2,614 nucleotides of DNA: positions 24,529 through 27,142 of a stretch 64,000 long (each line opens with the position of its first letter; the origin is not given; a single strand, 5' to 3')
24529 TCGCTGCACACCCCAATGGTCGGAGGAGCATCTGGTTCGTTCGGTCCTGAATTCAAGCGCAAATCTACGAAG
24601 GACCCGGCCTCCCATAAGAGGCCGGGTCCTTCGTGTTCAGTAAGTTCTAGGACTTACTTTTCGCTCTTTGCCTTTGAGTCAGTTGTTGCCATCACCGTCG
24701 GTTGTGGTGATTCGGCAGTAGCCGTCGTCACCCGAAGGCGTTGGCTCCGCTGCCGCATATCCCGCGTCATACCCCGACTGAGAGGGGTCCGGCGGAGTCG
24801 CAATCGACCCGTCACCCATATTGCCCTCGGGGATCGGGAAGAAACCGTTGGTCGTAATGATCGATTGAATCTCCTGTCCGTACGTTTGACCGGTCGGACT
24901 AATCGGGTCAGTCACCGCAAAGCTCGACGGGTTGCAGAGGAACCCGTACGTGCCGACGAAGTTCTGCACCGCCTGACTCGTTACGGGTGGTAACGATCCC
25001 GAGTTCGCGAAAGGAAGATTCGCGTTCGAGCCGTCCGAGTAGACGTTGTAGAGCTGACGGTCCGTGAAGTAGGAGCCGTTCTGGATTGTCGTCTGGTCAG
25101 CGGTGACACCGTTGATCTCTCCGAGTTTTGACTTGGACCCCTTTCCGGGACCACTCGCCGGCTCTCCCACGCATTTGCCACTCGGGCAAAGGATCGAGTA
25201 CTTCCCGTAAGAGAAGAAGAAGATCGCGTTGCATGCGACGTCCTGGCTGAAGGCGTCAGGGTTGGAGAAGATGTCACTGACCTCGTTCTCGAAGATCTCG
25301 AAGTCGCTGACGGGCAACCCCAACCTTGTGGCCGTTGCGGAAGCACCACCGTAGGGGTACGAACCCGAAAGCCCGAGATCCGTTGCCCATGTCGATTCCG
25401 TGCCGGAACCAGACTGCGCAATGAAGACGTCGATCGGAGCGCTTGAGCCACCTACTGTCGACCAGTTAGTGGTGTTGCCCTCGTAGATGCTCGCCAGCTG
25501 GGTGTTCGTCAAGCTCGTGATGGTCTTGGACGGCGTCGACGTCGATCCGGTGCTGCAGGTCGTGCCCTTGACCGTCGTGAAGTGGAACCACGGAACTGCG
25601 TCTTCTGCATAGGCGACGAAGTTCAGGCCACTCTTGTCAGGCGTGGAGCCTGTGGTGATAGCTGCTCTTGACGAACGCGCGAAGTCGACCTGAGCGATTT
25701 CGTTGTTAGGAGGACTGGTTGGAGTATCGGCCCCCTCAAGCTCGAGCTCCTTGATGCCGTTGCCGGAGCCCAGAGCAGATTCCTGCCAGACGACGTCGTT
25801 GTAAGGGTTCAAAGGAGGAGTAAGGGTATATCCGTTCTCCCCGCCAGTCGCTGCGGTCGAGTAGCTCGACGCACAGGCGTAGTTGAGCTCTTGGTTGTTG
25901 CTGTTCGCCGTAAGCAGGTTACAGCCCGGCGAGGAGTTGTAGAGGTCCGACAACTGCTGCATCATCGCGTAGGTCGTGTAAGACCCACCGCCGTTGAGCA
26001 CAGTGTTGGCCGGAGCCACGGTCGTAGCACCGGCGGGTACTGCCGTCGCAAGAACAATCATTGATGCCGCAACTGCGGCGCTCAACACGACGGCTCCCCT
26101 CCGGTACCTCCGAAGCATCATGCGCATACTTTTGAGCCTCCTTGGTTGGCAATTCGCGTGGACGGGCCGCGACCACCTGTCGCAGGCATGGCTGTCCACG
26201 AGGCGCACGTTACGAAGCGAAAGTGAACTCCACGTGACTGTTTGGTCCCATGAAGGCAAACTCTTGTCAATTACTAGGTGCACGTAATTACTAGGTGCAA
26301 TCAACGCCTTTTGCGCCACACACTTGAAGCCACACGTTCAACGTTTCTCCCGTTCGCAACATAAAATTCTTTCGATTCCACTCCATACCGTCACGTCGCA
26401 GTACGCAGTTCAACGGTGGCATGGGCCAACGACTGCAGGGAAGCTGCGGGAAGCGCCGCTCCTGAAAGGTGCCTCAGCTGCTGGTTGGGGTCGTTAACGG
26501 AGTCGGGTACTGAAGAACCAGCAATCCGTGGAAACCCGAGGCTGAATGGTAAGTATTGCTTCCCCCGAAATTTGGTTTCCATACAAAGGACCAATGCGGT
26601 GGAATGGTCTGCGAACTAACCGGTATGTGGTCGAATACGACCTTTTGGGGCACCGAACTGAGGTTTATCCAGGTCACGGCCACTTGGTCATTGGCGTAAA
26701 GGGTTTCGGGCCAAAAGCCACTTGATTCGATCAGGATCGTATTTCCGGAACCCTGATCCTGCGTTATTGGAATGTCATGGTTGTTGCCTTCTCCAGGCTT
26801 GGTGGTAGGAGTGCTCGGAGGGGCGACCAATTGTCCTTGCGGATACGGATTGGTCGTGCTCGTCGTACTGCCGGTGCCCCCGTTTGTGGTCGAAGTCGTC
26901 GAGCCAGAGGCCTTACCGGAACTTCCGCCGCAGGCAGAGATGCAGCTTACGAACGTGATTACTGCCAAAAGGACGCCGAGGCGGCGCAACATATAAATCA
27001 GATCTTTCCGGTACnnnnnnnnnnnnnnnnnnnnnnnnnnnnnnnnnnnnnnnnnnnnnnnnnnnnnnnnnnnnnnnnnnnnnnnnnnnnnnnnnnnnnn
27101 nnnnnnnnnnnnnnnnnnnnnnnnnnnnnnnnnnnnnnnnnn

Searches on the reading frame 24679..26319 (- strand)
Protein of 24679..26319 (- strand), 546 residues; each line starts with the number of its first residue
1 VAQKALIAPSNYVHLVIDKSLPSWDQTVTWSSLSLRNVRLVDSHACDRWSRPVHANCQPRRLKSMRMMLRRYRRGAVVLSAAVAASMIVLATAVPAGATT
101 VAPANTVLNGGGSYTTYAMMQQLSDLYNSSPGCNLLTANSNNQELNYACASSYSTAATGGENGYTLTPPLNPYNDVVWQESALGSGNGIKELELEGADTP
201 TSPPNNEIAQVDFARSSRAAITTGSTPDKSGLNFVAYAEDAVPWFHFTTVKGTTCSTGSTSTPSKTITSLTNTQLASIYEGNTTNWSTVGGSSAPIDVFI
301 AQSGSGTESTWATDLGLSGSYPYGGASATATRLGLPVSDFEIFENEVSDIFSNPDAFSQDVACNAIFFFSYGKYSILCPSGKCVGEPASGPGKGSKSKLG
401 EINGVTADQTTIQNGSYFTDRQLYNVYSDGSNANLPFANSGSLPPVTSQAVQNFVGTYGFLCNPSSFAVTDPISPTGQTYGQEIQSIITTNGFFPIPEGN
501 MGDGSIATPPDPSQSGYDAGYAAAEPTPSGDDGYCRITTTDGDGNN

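Call 3: search_protein_families(library=pfam, proteins=[window:24679-26319:-], max_evalue=0.1)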
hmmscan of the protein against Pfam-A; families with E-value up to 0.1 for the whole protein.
window:24679-26319:- (546 aa): 1 family
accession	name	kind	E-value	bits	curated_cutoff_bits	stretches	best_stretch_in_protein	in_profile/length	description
PF12849.12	PBP_like_2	-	8.7e-10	39.2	27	1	177-320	41-157/267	PBP superfamily domain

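Call 4: search_protein_families(library=ncbifam, proteins=[window:24679-26319:-], max_evalue=0.1)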
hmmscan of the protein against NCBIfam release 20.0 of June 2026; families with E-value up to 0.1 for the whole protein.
window:24679-26319:- (546 aa): 1 family
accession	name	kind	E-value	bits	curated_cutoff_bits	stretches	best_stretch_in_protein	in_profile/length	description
TIGR02136.1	ptsS_2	subfamily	7e-11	41.9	206.6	1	266-311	132-179/295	phosphate ABC transporter substrate-binding protein PstS family protein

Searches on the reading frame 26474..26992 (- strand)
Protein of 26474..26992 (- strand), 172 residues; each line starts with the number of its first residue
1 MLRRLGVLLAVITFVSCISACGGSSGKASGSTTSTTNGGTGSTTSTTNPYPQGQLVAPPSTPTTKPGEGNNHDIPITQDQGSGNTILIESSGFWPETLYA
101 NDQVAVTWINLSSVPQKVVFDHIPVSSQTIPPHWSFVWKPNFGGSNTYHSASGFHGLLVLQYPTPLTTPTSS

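Call 3: search_protein_families(library=pfam, proteins=[window:26474-26992:-], max_evalue=0.1)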
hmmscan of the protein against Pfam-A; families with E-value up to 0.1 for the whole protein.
window:26474-26992:- (172 aa): 1 family
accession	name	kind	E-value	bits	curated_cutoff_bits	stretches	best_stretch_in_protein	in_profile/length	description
PF21827.1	New_glue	-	0.0023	18.1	31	1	7-47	6-43/94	New glue protein family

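Call 4: search_protein_families(library=ncbifam, proteins=[window:26474-26992:-], max_evalue=0.1)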
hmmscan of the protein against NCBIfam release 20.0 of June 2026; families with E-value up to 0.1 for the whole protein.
window:26474-26992:- (172 aa): 3 families
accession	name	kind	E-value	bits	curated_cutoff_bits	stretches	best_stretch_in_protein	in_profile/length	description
NF047320.1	morpho_MmpB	equivalog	0.014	15.4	34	1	1-16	20-35/39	morphogenic membrane protein MmpB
NF058595.1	invert_tail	domain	0.033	14.5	37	1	4-38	55-89/113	lipo-invert putative C-terminal anchoring domain-containing protein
NF053527.1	lipo_Cory_WKLS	subfamily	0.047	13.6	105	1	9-59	4-45/166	WKL family lipoprotein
